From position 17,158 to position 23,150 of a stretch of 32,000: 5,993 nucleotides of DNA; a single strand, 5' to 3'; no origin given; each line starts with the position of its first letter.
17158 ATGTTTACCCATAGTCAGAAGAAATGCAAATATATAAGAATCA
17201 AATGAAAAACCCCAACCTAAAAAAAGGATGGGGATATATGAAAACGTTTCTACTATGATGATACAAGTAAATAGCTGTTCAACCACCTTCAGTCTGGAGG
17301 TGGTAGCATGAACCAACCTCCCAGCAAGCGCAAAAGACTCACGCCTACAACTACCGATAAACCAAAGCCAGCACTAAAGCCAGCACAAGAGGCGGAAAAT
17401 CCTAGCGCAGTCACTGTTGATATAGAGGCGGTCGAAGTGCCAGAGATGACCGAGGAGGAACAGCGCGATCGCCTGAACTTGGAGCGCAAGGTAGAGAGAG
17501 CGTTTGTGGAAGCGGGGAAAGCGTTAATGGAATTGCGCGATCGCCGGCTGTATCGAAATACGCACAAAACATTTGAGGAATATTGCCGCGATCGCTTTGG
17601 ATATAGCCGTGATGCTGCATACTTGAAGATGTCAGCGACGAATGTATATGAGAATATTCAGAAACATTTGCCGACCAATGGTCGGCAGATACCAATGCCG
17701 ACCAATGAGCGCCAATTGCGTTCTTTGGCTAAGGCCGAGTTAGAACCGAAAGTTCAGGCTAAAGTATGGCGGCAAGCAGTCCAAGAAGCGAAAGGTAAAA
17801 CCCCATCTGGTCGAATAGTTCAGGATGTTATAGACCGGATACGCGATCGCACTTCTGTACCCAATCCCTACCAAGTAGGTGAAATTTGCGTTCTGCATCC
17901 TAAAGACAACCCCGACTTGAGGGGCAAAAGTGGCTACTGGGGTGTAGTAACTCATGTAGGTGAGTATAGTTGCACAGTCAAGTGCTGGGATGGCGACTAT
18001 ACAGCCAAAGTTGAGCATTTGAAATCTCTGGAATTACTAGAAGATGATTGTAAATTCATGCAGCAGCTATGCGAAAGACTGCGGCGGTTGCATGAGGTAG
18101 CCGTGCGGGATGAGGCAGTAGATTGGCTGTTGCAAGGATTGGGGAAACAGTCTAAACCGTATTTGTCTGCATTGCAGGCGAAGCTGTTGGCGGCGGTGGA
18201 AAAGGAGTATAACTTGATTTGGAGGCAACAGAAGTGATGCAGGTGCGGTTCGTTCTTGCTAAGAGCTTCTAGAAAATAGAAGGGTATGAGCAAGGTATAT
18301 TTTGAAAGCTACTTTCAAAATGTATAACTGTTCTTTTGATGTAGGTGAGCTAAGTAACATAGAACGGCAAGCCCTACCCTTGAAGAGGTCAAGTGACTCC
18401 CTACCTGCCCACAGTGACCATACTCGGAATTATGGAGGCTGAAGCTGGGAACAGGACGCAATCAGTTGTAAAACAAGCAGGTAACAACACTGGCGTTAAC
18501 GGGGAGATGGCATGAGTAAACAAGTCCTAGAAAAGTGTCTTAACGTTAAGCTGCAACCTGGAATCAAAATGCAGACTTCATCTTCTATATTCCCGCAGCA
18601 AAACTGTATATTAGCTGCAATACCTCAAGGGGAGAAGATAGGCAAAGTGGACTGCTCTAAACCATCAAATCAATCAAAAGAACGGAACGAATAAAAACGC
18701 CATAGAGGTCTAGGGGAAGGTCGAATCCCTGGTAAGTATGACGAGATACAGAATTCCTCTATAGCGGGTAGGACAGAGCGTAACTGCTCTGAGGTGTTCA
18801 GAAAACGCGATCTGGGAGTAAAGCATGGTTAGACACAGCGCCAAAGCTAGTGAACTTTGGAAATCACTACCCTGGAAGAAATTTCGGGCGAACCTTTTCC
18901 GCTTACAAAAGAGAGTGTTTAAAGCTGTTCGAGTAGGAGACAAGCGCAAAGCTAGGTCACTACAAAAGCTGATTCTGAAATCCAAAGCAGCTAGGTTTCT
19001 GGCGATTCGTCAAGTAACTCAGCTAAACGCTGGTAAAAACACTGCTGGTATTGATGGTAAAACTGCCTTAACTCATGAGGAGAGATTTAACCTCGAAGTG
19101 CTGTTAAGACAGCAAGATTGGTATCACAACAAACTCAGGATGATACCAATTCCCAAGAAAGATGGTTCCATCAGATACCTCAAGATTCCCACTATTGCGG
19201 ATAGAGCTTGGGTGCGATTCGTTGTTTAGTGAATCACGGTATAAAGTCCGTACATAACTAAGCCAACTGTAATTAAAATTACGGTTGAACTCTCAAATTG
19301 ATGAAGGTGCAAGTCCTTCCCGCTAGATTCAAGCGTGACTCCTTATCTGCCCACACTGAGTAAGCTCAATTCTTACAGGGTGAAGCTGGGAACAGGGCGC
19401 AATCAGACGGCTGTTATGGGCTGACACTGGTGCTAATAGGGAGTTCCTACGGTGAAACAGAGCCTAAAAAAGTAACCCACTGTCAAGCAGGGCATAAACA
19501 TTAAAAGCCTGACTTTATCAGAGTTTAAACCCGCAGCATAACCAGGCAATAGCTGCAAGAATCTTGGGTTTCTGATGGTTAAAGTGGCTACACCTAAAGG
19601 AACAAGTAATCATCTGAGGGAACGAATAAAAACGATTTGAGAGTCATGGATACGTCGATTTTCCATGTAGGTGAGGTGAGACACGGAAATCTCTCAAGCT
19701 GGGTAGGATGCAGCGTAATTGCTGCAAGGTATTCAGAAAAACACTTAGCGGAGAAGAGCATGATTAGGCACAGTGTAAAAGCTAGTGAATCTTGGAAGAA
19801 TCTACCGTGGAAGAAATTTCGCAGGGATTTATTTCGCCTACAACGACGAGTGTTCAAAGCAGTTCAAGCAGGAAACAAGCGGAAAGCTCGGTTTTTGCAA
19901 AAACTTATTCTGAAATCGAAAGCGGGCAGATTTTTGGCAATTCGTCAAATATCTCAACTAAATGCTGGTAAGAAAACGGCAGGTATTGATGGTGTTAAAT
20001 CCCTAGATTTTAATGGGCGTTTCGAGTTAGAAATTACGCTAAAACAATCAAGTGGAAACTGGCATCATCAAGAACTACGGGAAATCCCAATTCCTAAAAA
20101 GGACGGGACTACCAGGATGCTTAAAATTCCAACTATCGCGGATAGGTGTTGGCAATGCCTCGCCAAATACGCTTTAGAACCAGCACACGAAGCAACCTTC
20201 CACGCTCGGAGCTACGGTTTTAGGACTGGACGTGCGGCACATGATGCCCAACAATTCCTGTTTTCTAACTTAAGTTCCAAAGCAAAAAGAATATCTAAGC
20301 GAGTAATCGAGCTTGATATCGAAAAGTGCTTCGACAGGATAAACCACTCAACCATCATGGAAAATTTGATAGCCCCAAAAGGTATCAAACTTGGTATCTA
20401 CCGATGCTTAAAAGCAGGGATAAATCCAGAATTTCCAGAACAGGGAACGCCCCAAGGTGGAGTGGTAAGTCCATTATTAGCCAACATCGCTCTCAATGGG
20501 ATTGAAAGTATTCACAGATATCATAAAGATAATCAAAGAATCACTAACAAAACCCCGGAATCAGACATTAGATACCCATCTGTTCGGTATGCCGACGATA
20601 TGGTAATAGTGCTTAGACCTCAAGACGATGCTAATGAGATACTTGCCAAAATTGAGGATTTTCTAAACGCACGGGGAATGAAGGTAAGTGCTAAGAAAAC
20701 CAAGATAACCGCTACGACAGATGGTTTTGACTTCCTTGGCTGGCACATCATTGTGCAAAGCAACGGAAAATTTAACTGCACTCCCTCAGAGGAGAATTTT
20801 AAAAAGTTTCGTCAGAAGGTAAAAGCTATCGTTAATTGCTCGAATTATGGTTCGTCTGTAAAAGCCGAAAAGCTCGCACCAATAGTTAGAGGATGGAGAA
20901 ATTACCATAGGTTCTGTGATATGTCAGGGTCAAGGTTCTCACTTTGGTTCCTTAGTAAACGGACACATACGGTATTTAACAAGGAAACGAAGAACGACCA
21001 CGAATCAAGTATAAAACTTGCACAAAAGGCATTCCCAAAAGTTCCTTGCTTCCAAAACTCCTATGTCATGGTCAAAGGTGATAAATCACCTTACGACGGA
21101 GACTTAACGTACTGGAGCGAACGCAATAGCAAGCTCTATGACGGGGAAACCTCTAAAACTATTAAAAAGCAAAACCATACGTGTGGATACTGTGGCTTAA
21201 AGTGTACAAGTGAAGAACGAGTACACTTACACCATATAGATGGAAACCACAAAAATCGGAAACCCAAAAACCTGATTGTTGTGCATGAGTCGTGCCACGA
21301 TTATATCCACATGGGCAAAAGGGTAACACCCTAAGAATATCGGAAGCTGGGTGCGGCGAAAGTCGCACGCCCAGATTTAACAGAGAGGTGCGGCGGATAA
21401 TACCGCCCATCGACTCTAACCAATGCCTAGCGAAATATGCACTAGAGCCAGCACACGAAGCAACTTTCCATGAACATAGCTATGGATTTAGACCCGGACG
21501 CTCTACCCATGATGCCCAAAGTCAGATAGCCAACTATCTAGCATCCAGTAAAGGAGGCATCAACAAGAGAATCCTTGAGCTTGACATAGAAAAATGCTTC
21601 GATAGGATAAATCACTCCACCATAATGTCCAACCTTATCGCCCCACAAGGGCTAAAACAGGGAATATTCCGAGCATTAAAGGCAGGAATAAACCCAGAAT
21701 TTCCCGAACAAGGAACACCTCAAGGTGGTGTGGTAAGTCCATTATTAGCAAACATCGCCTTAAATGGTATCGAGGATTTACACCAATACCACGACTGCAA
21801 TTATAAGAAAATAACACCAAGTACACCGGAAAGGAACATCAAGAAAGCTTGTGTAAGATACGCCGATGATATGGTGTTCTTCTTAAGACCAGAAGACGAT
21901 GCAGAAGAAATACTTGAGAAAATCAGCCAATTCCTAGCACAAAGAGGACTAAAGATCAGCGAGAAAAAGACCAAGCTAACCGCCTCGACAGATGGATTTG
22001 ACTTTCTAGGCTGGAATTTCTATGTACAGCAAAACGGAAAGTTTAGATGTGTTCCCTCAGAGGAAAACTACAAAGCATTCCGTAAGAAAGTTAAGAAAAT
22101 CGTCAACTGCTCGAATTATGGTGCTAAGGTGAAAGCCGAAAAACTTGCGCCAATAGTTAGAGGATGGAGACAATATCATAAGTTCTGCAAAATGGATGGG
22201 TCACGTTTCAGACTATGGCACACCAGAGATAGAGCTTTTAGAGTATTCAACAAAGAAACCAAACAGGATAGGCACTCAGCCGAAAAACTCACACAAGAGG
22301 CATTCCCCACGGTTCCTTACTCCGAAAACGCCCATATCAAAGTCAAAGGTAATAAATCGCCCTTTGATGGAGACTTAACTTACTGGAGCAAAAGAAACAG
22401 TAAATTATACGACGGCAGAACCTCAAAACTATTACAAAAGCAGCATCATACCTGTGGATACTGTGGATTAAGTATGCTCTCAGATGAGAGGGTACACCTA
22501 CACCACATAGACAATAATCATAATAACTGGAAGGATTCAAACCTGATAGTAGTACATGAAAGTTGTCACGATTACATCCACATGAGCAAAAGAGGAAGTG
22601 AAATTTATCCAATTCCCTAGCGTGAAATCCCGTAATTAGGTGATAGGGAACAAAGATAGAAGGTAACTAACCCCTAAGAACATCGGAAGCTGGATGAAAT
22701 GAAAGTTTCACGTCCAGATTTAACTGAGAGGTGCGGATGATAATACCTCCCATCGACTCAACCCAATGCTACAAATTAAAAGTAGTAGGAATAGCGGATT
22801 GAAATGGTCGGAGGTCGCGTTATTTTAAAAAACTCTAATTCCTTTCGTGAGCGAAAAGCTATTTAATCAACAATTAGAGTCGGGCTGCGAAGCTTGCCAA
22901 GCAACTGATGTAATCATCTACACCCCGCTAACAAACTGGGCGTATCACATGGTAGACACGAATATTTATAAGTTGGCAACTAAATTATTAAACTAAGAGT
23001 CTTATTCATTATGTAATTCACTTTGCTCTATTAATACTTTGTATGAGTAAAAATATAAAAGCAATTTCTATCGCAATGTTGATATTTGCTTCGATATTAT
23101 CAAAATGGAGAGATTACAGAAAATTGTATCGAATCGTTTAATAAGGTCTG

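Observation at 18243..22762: Group II twintron: an intron nested in the reverse-transcriptase ORF of a related intron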

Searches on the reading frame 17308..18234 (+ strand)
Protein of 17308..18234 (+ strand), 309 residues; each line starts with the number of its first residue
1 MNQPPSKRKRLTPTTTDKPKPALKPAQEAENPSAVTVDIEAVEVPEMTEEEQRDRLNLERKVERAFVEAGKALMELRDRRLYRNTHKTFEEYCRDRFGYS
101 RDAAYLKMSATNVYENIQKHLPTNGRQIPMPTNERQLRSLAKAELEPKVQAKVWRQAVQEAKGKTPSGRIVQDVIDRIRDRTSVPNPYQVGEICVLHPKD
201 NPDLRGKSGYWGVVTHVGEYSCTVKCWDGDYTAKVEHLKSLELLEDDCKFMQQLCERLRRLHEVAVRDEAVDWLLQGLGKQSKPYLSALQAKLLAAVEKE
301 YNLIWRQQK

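Call 7: search_protein_families(library=pfam, proteins=[window:17308-18234:+])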
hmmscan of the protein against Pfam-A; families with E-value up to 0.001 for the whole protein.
window:17308-18234:+ (309 aa): 0 families

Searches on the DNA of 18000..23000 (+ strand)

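Call 4: search_rna_families(source=window, start=18000, end=23000, threshold=evalue, max_evalue=1, show_alignments=4)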
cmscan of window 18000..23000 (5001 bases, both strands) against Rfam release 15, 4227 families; matches with E-value up to 1: 4.
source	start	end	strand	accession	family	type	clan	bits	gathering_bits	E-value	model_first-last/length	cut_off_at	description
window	22685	22762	+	RF00029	Intron_gpII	Intron;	-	52.3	40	1.6e-08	1-77/77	no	Group II catalytic intron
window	21342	21420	+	RF00029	Intron_gpII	Intron;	-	51.1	40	3.2e-08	1-77/77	no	Group II catalytic intron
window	22686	22721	+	RF04356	Plastid-ndhA-ndhB-1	Intron;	CL00155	34.4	61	2.6e-05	8-43/49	no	Plastid-ndhA-ndhB-1 group II-D5 intron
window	21343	21378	+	RF04356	Plastid-ndhA-ndhB-1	Intron;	CL00155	24.2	61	0.032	8-43/49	no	Plastid-ndhA-ndhB-1 group II-D5 intron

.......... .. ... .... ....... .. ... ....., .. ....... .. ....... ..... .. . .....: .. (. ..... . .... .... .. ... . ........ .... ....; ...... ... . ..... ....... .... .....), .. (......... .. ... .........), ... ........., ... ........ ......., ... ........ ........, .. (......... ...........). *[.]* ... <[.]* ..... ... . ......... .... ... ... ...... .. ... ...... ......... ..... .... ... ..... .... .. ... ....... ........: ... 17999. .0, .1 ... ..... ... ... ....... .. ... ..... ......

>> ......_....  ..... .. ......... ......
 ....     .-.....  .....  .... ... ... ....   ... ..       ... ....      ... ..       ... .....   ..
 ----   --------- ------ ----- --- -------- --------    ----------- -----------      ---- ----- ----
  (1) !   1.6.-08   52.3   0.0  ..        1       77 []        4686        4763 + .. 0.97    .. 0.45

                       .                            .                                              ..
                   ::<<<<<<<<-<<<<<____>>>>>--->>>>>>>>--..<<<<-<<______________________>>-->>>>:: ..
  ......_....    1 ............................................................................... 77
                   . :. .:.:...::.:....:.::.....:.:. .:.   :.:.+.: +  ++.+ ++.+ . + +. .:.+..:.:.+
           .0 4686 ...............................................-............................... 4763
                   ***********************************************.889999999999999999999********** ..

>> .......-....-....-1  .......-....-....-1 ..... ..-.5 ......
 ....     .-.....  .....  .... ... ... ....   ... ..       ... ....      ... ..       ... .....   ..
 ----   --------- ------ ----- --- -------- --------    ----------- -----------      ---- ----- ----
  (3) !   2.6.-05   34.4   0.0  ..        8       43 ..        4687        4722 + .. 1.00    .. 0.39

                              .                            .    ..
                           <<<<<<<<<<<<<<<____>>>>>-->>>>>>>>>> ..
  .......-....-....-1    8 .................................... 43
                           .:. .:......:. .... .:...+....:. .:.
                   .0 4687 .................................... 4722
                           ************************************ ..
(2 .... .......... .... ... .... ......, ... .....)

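Call 11: search_dna_similar(query=window:18000-23000:+, collection=plasmids, mode=near, max_rows=30)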
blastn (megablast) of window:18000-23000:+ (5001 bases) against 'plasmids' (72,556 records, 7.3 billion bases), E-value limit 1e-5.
Records with a match: 27; places in all: 29; records where one place covers at least 80% of the query: 0.
Best place of each record, by identity: >=99% 2; 90-95% 1; 80-90% 4; 60-80% 20.
By first word of the organism name: Nostoc 12; Anabaena 3; Aulosira 2; Calothrix 2; Trichormus 2; Halotia 1; Brasilonema 1; Leptolyngbya 1; Oscillatoria 1; Dolichospermum 1; and 1 more.
By predicted mobility (MOB-suite, as given by PLSDB): conjugative 12; non-mobilizable 11; mobilizable 4.
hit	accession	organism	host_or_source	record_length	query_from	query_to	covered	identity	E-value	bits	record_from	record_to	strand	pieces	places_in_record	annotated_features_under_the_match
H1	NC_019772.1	Anabaena cylindrica PCC 7122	water, most likely pond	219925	1384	4591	61%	73.2%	0e+0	1018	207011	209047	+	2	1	reverse transcriptase domain-containing protein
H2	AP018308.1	Aulosira laxa NIES-50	-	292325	284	3322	53%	75.8%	0e+0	1259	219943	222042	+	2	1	reverse transcriptase homolog | hypothetical protein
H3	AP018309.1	Aulosira laxa NIES-50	-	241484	244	4603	43%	81.8%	0e+0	1772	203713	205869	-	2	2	reverse transcriptase homolog | hypothetical protein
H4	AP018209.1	Calothrix brevissima NIES-22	-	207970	1213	3423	44%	74.7%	0e+0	924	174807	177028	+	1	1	reverse transcriptase homolog | recombination factor protein RarA/unknown domain fusion protein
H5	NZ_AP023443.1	Nostoc sp. MS1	-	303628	1210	3423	44%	72.9%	0e+0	676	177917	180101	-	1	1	ltrA: group II intron reverse transcriptase/maturase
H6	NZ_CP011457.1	Anabaena sp. WA102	Mixed culture,Anderson Lake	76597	1213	3422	44%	72.8%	0e+0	686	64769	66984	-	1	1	reverse transcriptase domain-containing protein | hypothetical protein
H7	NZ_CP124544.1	Halotia branconii CENA392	Monoisolate,Whale bone on the ...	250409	1212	3423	44%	72.7%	0e+0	676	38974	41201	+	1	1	reverse transcriptase domain-containing protein | hypothetical protein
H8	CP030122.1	Brasilonema octagenarum UFV-E1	Eucalyptus grandis,mixed culture,leaves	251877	1213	3424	44%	72.7%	0e+0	651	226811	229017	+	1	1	none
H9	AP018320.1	Nostoc sp. HK-01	-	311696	1399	3423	40%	79.2%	0e+0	1380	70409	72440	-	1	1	reverse transcriptase homolog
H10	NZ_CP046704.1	Nostoc sp. ATCC 53789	-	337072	1337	3437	42%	72.4%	1e-163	586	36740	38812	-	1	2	reverse transcriptase domain-containing protein | hypothetical protein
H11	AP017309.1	Leptolyngbya sp. NIES-3755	-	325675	1213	2515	26%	72.7%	4e-108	401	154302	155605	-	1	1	hypothetical protein (x2)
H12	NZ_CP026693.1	Nostoc sp. 'Lobaria pulmonaria (5183) cyanobiont'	Lobaria pulmonaria thallus,lichen ...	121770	3422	4599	24%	72.1%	1e-78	303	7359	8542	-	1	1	reverse transcriptase domain-containing protein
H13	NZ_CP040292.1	Nostoc sp. C057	Phaeoceros,pure culture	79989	1213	2323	22%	75.1%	4e-133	484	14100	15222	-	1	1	none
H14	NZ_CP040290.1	Nostoc sp. C057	Phaeoceros,pure culture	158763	1213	2320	22%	75.1%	4e-133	484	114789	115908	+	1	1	none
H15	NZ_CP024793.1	Nostoc flagelliforme CCNUN1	cell culture,desert soil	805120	1213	2134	18%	83.1%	0e+0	833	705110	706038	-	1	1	none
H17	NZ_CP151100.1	Nostoc sp. UHCC 0302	isolated culture,lake sediment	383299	370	1212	17%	79.2%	3e-159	571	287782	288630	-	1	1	none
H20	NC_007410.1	Trichormus variabilis ATCC 29413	-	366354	1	5001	10%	100.0%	1e-122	887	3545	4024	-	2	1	hypothetical protein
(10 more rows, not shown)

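Call 13: get_annotated_region(hit=H20, flank=3000)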
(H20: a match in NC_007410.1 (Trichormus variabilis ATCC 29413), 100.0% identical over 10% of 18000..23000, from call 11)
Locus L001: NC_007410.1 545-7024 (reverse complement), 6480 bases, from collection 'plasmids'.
description: Trichormus variabilis ATCC 29413 plasmid A, complete sequence
organism: Trichormus variabilis ATCC 29413 (NCBI taxid 240292)
taxonomy: Bacteria; Cyanobacteriota; Cyanophyceae; Nostocales; Nostocaceae; Trichormus; Trichormus variabilis; Trichormus variabilis ATCC 29413
host: -; source: -; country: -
typing (MOB-suite, as given by PLSDB): conjugative; replicon rep_cluster_38; relaxase MOBV,MOBV; mating-pair formation MPF_T
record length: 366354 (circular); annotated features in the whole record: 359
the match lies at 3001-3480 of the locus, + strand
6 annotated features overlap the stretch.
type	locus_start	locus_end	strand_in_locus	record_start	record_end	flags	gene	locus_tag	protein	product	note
CDS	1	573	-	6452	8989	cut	-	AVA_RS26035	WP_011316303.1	filamentous hemagglutinin N-terminal domain-containing protein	-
CDS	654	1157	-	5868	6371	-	-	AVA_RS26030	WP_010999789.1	VOC family protein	-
CDS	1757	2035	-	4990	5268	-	-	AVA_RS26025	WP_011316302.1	hypothetical protein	-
CDS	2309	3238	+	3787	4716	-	-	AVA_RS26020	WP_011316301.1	hypothetical protein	-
CDS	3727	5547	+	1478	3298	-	-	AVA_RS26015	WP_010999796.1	ankyrin repeat domain-containing protein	-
CDS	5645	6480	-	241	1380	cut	-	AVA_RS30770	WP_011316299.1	ISH3 family transposase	-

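Call 14: get_annotated_region(hit=H3, flank=2000)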
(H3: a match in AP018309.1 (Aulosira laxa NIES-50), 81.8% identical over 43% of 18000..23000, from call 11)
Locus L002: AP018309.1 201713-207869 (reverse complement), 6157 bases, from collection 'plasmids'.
description: Aulosira laxa NIES-50 plasmid plasmid2 DNA, complete genome
organism: Aulosira laxa NIES-50 (NCBI taxid 1541988)
taxonomy: Bacteria; Cyanobacteriota; Cyanophyceae; Nostocales; Fortieaceae; Aulosira; Aulosira laxa; Aulosira laxa NIES-50
host: -; source: -; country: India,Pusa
typing (MOB-suite, as given by PLSDB): conjugative; relaxase MOBF; mating-pair formation MPF_T
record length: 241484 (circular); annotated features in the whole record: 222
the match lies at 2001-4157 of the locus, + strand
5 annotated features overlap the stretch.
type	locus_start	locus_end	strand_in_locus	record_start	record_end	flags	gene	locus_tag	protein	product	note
CDS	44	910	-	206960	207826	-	-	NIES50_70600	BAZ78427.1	2-hydroxy-6-oxohepta-2,4-dienoate hydrolase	-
CDS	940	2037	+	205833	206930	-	-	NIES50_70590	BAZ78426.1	hypothetical protein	-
CDS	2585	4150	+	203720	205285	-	-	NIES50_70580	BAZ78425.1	reverse transcriptase homolog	-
CDS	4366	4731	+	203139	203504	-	-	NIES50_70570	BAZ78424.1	hypothetical protein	-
CDS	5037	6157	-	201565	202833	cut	-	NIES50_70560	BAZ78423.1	RNA polymerase ECF-subfamily sigma factor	-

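Call 15: get_annotated_region(hit=H17, flank=4000)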
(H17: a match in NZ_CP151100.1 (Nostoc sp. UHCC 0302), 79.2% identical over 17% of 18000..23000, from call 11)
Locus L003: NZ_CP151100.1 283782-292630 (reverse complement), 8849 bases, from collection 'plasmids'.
description: Nostoc sp. UHCC 0302 plasmid unnamed4, complete sequence
organism: Nostoc sp. UHCC 0302 (NCBI taxid 3134896)
taxonomy: Bacteria; Cyanobacteriota; Cyanophyceae; Nostocales; Nostocaceae; Nostoc; Nostoc sp. UHCC 0302
host: -; source: isolated culture,lake sediment; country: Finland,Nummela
typing (MOB-suite, as given by PLSDB): non-mobilizable
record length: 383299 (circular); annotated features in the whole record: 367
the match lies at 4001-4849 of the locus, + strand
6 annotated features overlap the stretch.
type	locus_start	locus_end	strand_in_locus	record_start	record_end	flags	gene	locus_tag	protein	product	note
CDS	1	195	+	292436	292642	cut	-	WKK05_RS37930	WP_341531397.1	hypothetical protein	-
CDS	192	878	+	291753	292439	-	-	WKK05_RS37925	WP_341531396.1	hypothetical protein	-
CDS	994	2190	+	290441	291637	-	-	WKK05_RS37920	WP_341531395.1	hypothetical protein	-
CDS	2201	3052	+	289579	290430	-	-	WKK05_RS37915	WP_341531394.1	hypothetical protein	-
CDS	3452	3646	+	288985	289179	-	-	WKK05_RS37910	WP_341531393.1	DnaB-like helicase C-terminal domain-containing protein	GO:0006260 - DNA replication [Evidence IEA]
CDS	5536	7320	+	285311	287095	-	-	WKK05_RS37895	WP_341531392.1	reverse transcriptase domain-containing protein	-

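Call 17: search_rna_families(sources=[L002, L003], threshold=gathering)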
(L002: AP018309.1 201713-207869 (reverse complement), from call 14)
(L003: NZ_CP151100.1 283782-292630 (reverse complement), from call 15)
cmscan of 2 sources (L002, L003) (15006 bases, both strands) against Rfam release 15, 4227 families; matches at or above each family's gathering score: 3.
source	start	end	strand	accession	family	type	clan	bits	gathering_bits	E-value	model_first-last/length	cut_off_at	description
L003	8479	8556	+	RF00029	Intron_gpII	Intron;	-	46.8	40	1.1e-06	1-77/77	no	Group II catalytic intron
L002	4265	4343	+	RF00029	Intron_gpII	Intron;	-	46.5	40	1.4e-06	1-77/77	no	Group II catalytic intron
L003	7334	7430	+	RF00029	Intron_gpII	Intron;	-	45.8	40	2e-06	1-77/77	no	Group II catalytic intron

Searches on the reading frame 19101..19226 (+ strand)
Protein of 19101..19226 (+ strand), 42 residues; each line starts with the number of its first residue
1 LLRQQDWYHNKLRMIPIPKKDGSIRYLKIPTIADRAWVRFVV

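Call 43: find_homologous_proteins(query=window:19101-19226:+, max_evalue=1)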
Query seq(42 aa): no candidate shares three 5-residue words with the query. No homologue found.
